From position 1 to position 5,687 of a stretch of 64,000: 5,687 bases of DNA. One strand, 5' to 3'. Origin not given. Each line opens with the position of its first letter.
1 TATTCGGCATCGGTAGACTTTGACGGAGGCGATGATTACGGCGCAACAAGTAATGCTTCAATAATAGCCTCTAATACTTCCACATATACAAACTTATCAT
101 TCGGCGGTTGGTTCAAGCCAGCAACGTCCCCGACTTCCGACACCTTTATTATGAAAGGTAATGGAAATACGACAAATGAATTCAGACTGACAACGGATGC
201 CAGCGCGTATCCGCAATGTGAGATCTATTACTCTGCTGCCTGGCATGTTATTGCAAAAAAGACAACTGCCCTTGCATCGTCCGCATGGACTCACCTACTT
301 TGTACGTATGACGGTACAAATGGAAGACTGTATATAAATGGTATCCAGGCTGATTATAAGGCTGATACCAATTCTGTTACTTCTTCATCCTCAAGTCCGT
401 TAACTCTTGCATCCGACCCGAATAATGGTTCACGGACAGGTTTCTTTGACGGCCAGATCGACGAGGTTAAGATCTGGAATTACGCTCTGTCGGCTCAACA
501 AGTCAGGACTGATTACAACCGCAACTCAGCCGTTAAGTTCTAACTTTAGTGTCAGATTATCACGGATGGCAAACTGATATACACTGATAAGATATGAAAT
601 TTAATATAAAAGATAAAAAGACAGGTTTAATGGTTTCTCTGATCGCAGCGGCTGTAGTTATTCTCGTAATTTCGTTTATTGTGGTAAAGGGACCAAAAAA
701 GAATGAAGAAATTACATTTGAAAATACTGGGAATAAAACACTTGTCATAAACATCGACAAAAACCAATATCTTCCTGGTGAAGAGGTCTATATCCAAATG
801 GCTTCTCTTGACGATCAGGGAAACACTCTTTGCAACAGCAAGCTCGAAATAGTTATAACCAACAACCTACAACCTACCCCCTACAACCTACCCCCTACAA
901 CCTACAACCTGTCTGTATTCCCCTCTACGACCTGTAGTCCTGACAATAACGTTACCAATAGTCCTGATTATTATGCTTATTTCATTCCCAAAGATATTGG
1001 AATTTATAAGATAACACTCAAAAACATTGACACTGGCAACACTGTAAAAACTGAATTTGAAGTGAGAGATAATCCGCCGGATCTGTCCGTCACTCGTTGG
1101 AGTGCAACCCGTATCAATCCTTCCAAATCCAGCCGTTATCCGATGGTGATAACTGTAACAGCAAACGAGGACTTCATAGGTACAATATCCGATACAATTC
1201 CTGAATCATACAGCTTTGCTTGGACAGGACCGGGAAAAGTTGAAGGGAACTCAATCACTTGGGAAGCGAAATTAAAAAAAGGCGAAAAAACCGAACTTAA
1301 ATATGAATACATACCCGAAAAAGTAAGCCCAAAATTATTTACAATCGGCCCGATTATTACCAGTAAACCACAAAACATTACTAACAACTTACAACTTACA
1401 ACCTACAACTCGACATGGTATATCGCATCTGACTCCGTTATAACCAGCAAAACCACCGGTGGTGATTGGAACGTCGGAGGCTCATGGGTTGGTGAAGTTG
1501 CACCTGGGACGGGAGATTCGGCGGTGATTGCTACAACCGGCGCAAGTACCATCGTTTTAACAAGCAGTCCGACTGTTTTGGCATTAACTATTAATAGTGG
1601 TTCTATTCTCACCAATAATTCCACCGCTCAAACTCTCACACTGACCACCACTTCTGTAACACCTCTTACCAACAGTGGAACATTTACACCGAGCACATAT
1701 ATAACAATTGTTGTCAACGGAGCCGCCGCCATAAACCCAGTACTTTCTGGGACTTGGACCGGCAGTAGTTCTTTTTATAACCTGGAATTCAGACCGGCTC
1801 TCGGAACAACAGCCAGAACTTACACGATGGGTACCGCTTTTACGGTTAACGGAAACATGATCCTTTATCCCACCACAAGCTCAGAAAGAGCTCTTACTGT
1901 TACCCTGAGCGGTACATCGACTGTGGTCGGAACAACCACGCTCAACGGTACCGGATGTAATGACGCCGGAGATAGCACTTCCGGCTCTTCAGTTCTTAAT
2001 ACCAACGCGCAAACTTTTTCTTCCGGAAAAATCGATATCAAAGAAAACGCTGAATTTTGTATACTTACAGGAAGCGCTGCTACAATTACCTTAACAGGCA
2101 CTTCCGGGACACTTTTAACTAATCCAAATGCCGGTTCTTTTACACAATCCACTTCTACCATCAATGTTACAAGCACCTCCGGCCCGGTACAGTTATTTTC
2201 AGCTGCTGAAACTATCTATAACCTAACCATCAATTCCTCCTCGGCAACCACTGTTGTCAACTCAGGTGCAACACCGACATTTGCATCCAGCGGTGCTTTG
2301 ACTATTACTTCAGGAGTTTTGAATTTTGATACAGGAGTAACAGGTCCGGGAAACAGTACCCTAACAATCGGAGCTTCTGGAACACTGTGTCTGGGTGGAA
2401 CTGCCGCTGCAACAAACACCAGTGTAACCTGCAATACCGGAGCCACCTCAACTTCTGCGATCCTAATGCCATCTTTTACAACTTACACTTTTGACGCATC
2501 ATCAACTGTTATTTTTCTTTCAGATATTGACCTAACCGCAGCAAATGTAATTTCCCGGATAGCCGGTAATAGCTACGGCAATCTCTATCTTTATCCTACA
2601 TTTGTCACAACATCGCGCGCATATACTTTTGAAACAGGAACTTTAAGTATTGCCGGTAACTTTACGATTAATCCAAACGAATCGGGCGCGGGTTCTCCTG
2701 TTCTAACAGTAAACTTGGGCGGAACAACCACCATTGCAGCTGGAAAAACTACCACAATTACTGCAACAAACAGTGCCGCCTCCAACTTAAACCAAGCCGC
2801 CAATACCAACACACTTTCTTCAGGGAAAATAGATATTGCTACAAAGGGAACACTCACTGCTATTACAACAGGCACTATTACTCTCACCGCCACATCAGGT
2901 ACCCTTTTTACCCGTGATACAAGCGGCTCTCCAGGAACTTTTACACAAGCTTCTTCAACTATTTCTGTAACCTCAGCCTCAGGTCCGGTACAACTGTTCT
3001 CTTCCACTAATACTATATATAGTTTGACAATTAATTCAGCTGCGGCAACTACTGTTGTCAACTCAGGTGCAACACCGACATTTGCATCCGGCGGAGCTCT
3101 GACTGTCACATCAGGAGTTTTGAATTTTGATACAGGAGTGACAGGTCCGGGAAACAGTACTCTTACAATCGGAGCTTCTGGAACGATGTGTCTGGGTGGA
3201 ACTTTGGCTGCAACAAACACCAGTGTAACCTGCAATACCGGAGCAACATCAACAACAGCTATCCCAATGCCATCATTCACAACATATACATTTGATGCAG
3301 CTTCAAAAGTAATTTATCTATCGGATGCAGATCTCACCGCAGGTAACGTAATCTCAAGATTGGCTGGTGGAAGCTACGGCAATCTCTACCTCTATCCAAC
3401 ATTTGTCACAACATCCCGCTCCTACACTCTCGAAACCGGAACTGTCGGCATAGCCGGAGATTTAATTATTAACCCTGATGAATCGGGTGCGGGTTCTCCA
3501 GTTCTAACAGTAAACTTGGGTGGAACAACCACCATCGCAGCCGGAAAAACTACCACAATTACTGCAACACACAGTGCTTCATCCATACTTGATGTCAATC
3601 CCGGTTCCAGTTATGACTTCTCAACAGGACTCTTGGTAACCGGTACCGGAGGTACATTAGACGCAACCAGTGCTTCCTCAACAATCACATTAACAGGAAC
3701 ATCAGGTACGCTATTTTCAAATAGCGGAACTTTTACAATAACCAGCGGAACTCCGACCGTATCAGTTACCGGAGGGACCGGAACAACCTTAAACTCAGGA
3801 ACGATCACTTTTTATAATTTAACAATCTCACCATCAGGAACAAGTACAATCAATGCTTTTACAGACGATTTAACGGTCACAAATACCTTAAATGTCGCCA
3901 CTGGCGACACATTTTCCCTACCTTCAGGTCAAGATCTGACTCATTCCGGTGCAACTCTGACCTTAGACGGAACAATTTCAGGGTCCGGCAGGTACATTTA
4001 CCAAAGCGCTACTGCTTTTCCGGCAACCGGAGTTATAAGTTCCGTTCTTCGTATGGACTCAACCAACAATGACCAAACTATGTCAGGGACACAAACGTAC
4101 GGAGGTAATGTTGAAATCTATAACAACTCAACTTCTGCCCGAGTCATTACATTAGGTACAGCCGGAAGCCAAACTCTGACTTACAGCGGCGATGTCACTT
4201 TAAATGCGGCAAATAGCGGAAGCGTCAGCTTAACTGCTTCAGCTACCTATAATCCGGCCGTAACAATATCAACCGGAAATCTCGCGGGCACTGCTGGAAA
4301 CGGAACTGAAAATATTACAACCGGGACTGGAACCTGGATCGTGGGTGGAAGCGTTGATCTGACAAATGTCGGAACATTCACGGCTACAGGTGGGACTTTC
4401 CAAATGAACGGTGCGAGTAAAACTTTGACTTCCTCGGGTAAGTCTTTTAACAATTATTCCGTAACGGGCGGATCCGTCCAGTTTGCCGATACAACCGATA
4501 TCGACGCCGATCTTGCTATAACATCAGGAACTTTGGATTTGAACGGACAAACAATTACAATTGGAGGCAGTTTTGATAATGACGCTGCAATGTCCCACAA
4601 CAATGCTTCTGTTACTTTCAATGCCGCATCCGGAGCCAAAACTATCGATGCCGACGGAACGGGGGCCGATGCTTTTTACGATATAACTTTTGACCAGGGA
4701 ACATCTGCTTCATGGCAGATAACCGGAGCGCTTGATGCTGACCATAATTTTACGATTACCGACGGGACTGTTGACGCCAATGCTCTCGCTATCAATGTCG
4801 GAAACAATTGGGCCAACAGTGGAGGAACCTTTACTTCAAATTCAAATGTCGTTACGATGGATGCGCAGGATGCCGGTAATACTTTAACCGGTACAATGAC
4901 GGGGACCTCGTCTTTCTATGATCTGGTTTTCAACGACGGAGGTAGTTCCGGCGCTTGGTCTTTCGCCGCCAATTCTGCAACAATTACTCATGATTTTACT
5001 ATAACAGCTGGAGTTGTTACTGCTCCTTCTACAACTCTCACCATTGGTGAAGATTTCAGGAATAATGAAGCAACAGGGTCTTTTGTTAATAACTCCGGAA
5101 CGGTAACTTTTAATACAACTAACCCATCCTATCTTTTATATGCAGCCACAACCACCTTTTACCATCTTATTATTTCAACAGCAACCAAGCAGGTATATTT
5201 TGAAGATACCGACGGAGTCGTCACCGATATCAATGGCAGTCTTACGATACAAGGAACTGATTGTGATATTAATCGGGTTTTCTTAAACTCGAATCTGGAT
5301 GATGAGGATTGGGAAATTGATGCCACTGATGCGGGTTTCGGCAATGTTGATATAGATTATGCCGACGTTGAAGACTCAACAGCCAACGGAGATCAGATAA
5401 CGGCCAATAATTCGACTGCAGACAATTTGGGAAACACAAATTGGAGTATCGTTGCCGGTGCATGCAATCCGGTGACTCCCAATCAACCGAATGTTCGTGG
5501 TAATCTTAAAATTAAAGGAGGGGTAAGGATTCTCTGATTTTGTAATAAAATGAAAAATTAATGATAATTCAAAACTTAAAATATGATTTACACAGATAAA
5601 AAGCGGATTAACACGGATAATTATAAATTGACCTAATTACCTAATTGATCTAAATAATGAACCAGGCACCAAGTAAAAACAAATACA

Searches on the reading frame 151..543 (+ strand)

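Call 45: search_protein_families(library=pfam, proteins=[window:151-543:+], max_evalue=0.0001)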
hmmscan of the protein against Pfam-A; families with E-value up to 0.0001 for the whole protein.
window:151-543:+ (130 aa): 1 family
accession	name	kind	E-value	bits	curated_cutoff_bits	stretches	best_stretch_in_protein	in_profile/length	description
PF13385.13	Laminin_G_3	-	8.3e-23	81.6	27.6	1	7-118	42-150/151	Concanavalin A-like lectin/glucanases superfamily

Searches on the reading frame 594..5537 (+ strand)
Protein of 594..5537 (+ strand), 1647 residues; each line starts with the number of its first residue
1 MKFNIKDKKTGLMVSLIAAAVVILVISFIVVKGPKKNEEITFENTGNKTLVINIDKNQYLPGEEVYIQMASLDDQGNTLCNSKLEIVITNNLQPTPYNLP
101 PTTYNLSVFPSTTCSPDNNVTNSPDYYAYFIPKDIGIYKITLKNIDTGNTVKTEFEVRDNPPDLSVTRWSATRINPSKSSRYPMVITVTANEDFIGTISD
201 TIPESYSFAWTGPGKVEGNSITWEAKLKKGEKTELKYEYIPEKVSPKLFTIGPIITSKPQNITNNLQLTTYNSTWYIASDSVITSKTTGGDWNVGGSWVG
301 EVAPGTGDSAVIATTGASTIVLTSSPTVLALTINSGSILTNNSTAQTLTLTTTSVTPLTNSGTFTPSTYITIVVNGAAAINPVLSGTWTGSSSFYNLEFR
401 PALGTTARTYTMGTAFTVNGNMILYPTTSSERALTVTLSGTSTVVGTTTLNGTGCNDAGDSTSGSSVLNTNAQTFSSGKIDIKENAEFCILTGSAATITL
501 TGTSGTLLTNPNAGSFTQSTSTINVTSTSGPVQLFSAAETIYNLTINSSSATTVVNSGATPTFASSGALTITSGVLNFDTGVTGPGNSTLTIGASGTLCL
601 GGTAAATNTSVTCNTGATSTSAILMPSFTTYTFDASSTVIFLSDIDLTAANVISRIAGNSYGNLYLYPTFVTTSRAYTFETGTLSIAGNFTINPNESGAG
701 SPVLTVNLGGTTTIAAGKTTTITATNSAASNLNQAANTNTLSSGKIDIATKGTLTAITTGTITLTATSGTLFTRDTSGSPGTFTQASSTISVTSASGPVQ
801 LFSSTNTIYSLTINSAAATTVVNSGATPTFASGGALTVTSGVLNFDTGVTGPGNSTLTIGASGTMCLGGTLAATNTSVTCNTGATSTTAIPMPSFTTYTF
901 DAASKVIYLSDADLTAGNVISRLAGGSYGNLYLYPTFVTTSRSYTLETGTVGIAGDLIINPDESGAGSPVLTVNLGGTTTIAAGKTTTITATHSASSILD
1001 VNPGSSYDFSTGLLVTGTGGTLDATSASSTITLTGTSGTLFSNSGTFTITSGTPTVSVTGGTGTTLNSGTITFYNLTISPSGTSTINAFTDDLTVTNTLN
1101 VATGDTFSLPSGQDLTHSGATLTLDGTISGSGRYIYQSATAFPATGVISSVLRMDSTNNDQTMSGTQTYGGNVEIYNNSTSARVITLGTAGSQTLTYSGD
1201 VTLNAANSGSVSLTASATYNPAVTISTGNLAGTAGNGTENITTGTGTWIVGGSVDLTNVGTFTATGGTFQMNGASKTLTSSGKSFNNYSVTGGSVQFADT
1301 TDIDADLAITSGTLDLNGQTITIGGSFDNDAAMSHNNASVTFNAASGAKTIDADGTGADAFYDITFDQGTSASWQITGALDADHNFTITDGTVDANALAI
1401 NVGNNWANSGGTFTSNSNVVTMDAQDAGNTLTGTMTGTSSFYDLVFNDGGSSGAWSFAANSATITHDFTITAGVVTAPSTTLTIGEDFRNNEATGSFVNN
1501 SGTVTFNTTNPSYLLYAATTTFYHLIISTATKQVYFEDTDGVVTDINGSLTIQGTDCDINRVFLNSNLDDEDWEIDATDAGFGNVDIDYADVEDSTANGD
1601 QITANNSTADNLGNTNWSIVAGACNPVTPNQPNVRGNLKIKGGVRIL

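Call 45: search_protein_families(library=pfam, proteins=[window:594-5537:+], max_evalue=0.0001)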
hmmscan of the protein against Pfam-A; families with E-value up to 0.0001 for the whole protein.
window:594-5537:+ (1647 aa): 0 families

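Call 54: find_encoding_contigs(protein=window:594-5537:+, flank=10000, max_places=2)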
Protein window:594-5537:+ (1647 aa): 7 contigs read that carry it; 2 places shown.
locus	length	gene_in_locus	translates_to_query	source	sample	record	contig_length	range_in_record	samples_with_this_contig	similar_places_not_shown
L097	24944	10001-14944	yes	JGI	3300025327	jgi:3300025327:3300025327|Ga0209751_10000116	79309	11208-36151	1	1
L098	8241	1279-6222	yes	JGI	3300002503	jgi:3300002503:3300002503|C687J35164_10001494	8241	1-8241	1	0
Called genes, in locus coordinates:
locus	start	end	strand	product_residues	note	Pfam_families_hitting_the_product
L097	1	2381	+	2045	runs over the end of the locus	PF10102:DUF2341, PF13385:Laminin_G_3, PF02210:Laminin_G_2 (faint), PF00354:Pentaxin (faint), PF13385:Laminin_G_3, PF07953:Toxin_R_bind_N, PF13385:Laminin_G_3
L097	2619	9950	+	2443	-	PF10102:DUF2341, PF02973:Sialidase (faint), PF00354:Pentaxin (faint), PF07953:Toxin_R_bind_N, PF02210:Laminin_G_2 (faint), PF13385:Laminin_G_3, PF10102:DUF2341, PF13385:Laminin_G_3, +2 more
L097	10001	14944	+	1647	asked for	-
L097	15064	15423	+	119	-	PF05635:23S_rRNA_IVP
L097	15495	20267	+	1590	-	PF02210:Laminin_G_2 (faint), PF00354:Pentaxin (faint), PF02973:Sialidase (faint), PF13385:Laminin_G_3, PF07953:Toxin_R_bind_N, PF13385:Laminin_G_3, PF07953:Toxin_R_bind_N, PF13385:Laminin_G_3, +1 more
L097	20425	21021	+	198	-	-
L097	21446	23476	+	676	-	PF04932:Wzy_C (weak), PF07719:TPR_2 (faint), PF14559:TPR_19 (faint), PF23914:TPR_CcmH_CycH (faint), PF13414:TPR_11 (faint), PF13431:TPR_17 (faint)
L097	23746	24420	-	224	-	-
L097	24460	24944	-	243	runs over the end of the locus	PF08239:SH3_3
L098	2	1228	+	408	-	?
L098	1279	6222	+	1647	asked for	-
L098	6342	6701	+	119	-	PF05635:23S_rRNA_IVP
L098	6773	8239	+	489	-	?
